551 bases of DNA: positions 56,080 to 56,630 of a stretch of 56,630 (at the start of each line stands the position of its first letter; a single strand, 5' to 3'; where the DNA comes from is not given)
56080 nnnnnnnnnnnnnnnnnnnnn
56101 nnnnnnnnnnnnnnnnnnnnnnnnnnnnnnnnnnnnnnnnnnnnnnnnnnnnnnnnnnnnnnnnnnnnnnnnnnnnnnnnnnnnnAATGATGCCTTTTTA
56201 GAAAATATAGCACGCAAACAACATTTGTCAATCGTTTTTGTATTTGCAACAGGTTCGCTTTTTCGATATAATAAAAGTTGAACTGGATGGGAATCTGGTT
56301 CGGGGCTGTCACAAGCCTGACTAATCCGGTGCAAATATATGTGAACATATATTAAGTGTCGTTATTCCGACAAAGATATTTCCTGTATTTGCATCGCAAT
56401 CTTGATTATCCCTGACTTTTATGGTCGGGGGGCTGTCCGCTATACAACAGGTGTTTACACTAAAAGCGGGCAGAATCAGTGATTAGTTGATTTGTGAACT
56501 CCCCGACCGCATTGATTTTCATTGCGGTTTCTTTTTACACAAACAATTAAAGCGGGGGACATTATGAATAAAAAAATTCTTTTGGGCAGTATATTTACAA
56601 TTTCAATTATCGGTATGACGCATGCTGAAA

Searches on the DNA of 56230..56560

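Call 27: search_rna_families(source=window, start=56230, end=56560, threshold=evalue, max_evalue=5, show_alignments=2)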
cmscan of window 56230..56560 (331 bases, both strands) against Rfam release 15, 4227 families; matches with E-value up to 5: 1.
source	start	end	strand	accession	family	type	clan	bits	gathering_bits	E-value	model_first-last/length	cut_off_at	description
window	56423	56516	+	RF02221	sRNA-Xcc1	Gene; sRNA;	-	33.9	53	0.00022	1-87/87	no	sRNA-Xcc1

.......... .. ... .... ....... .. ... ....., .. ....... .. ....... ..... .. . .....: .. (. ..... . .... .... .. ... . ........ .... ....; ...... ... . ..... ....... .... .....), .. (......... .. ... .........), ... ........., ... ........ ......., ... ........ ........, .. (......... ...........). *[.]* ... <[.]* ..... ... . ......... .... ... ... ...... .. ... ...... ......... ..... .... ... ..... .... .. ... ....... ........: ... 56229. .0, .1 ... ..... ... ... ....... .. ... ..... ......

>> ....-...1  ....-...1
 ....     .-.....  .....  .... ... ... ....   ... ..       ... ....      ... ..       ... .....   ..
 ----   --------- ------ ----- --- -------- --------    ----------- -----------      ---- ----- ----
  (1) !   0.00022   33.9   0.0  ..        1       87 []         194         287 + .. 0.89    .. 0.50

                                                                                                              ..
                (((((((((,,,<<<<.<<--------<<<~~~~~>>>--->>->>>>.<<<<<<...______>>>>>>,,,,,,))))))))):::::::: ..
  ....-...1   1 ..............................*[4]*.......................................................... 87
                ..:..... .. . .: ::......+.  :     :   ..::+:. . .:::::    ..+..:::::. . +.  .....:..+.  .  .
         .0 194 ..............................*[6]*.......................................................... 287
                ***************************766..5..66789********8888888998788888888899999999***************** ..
